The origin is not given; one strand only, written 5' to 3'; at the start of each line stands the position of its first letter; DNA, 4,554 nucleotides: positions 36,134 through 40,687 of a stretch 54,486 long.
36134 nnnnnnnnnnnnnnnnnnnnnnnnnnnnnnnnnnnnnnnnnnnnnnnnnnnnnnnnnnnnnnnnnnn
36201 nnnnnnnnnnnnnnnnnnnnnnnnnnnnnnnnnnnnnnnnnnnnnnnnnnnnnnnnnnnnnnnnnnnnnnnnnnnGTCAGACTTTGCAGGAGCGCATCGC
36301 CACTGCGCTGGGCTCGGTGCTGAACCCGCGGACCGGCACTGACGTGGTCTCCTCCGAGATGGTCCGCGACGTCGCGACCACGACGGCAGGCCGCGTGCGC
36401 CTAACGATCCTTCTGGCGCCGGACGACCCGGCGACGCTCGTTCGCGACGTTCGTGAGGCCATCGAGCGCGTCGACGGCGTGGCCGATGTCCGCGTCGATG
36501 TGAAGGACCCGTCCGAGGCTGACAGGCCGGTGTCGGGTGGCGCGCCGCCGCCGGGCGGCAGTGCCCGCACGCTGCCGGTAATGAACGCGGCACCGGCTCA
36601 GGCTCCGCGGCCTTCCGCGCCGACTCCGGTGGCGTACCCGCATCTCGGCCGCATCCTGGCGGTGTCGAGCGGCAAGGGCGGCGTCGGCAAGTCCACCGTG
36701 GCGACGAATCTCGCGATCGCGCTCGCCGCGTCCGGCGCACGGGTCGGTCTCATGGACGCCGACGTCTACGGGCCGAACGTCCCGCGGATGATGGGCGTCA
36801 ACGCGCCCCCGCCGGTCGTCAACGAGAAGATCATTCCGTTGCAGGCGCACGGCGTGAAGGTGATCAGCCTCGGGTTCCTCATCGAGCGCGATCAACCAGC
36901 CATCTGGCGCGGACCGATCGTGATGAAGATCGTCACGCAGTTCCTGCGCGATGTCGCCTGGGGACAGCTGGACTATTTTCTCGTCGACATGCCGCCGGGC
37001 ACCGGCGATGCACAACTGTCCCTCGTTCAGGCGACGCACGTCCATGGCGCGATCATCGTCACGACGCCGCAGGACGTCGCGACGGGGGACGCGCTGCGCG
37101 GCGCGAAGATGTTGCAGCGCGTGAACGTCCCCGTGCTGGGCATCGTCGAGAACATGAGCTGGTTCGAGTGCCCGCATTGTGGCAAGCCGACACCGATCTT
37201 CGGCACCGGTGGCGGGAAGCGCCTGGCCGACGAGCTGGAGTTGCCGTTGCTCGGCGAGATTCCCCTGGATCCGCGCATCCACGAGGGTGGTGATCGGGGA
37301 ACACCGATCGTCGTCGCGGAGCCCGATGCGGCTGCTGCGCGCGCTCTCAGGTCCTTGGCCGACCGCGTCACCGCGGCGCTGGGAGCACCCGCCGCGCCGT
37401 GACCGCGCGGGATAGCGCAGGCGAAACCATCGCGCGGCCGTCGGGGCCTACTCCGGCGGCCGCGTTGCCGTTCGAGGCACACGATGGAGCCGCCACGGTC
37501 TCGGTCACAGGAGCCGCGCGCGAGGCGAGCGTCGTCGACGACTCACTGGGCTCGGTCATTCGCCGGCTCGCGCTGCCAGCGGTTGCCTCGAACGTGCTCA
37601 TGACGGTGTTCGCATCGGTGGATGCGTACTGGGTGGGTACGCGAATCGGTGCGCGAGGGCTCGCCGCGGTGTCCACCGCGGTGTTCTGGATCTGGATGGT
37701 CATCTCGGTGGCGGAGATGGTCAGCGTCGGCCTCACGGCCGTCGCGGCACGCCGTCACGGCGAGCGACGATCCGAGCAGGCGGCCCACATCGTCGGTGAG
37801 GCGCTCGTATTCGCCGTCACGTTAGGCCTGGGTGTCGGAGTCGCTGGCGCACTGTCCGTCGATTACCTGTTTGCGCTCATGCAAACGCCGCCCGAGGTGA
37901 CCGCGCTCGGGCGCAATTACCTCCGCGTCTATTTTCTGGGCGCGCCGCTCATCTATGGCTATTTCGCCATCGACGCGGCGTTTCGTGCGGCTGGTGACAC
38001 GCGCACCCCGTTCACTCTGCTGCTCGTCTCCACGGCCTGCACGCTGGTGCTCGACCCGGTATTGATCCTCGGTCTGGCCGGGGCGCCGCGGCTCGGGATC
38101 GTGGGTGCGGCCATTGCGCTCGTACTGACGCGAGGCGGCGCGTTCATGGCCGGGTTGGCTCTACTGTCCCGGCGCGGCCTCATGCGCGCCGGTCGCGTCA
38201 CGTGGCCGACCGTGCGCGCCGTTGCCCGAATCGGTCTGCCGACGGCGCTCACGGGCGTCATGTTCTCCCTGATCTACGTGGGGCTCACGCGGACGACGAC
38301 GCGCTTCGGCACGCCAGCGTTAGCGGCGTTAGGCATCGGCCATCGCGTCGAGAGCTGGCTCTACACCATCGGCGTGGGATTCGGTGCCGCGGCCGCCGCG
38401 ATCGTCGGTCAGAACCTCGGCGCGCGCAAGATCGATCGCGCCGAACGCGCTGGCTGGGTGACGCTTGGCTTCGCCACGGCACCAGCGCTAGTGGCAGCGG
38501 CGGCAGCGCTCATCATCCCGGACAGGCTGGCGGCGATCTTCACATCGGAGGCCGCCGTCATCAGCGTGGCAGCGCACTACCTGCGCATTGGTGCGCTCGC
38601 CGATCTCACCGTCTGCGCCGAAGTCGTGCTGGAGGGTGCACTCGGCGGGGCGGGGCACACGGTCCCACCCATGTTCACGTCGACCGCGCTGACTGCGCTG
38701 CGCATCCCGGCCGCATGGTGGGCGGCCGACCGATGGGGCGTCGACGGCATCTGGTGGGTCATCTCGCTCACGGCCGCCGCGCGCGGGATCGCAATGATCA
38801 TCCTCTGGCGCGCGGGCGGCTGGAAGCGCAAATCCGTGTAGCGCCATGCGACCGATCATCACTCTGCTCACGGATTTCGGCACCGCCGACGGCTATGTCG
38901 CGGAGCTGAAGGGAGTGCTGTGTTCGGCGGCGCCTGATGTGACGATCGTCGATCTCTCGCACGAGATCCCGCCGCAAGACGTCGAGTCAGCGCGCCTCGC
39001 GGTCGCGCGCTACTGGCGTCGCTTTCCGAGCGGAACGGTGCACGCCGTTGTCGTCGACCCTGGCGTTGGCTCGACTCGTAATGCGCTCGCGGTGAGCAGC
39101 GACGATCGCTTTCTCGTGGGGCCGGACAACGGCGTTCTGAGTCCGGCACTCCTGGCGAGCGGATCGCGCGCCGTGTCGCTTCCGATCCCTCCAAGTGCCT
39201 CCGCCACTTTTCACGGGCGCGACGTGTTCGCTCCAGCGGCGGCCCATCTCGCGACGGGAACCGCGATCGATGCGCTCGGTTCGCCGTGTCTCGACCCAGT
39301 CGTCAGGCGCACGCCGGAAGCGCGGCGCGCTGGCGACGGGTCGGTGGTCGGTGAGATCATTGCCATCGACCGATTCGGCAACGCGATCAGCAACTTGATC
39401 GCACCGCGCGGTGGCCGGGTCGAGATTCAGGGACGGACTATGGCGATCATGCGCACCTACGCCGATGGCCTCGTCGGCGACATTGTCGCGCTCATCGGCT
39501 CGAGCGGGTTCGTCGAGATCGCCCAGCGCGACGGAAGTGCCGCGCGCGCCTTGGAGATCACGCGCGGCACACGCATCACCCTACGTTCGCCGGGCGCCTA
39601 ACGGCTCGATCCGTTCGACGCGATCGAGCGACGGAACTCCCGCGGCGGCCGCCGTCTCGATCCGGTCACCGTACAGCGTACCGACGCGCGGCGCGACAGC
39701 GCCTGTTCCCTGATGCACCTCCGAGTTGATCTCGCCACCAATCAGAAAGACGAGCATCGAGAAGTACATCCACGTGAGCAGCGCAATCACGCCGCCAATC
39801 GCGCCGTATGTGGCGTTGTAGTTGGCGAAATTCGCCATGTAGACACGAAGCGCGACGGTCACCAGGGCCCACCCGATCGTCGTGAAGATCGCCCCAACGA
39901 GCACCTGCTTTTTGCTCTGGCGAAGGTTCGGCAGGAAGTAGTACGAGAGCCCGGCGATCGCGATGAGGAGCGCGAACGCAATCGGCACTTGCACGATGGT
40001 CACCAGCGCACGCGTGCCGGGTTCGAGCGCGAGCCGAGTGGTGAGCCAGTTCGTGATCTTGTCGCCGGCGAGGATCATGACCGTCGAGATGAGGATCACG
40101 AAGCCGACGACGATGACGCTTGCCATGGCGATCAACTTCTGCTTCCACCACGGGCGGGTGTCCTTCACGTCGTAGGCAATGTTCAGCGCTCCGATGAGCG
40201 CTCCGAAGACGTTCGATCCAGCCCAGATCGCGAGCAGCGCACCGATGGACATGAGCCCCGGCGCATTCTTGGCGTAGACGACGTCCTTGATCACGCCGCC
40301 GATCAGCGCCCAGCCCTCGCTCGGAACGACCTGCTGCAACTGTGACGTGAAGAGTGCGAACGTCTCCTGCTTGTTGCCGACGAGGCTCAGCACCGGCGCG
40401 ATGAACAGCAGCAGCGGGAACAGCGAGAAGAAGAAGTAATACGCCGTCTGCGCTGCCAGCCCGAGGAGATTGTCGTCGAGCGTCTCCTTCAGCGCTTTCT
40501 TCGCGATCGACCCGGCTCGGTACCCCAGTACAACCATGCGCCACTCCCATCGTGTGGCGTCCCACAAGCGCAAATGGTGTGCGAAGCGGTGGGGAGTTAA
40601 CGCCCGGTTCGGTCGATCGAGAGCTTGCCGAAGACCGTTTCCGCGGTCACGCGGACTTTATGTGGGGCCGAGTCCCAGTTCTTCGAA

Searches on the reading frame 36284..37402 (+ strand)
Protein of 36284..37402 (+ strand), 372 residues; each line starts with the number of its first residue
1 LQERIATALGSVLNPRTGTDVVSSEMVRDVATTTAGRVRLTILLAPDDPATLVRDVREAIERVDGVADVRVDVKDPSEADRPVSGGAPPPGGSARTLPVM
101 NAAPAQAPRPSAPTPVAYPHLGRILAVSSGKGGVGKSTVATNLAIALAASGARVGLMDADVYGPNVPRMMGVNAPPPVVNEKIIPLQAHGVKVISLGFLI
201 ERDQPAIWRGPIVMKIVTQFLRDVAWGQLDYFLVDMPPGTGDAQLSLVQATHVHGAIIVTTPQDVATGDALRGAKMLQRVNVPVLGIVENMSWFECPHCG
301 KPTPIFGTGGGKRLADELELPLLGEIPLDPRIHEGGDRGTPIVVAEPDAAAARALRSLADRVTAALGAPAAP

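Call 51: search_protein_families(library=pfam, max_evalue=0.000001, proteins=[window:36284-37402:+])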
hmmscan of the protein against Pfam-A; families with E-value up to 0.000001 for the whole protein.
window:36284-37402:+ (372 aa): 4 families
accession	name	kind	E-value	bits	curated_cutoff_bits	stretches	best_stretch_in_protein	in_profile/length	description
PF10609.15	ParA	-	1.6e-100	336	27.1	1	123-362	4-245/246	NUBPL iron-transfer P-loop NTPase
PF01656.29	CbiA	-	1.3e-13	51.4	25.4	1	125-255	1-54/125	CobQ/CobB/MinD/ParA nucleotide binding domain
PF13614.12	AAA_31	-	8.6e-10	39.3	27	1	123-162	2-41/177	AAA domain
PF01883.24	FeS_assembly_P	-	8.6e-10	39.2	23.5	1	3-73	2-73/73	Iron-sulfur cluster assembly protein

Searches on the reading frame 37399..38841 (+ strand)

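Call 8: search_protein_families(library=ncbifam, proteins=[window:37399-38841:+])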
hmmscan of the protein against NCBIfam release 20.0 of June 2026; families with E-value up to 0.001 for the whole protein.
window:37399-38841:+ (480 aa): 12 families
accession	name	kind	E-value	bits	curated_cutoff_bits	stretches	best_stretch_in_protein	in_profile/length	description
TIGR00797.1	matE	subfamily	3.9e-68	230.2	147.4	1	60-452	1-396/396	MATE family efflux transporter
NF041801.1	MATE_SolL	equivalog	4.8e-42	144.3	780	1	50-478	18-454/458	solanimycin export family MATE transporter SolL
NF007130.1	PRK09575.1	equivalog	2.8e-20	73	445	1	49-470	3-428/435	MATE family efflux transporter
NF000131.1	MATE_multi_MepA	equivalog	2.3e-18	66.7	850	1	56-468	20-433/451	multidrug efflux MATE transporter MepA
NF052396.1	MATE_WgkD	equivalog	4.6e-16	58.8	510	1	54-396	5-347/428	tryglysin-associated MATE efflux transporter WgkD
NF007562.1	PRK10189.1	equivalog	2e-15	56.5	465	1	57-476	32-463/470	EmmdR/YeeO family multidrug/toxin efflux MATE transporter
NF001214.0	PRK00187.1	equivalog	2.3e-15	56.5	449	1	53-468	11-439/464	NorM family multidrug efflux MATE transporter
NF007690.0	PRK10367.1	equivalog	7.9e-13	48.1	409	1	54-473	11-431/441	MATE family efflux transporter DinF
NF041358.1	GntT_guanitoxin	equivalog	6.8e-07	28.6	525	1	50-465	11-429/438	guanitoxin biosynthesis MATE family efflux transporter GntT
NF045539.1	MATE_efflux1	equivalog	9.9e-06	24.9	350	1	65-279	13-227/411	MATE family Na+-driven efflux transporter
NF000217.1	MATE_multi_FepA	equivalog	8.3e-05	21.8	900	1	47-344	10-307/443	multidrug efflux MATE transporter FepA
TIGR02900.1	spore_V_B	equivalog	9.6e-05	21.3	372.3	1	116-245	299-420/488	stage V sporulation protein B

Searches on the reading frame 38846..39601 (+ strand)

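Call 51: search_protein_families(library=pfam, max_evalue=0.000001, proteins=[window:38846-39601:+])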
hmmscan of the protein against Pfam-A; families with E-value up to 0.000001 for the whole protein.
window:38846-39601:+ (251 aa): 2 families
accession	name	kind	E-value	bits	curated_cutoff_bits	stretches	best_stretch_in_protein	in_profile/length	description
PF01887.21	SAM_HAT_N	-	7.3e-53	178.7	26.3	1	5-145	1-145/145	SAM hydroxide adenosyltransferase N-terminal domain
PF20257.3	SAM_HAT_C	-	1.5e-18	67.4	25.5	1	169-244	1-83/84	SAM hydroxide adenosyltransferase C-terminal domain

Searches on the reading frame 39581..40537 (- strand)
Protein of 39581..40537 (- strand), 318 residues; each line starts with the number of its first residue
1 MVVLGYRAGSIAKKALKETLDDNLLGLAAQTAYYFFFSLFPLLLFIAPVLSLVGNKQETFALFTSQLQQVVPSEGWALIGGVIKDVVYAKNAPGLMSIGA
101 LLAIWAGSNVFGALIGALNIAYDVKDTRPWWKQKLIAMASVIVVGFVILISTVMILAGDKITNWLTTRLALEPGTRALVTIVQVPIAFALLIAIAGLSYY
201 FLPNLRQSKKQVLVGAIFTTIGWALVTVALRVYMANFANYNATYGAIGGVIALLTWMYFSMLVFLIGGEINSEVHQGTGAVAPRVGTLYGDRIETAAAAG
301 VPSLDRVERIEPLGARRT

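Call 51: search_protein_families(library=pfam, max_evalue=0.000001, proteins=[window:39581-40537:-])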
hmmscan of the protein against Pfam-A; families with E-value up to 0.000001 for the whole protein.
window:39581-40537:- (318 aa): 1 family
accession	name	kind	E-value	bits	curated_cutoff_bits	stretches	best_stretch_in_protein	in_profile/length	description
PF03631.20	Virul_fac_BrkB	-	4.4e-63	213.8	33.7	1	21-276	2-257/259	Virulence factor BrkB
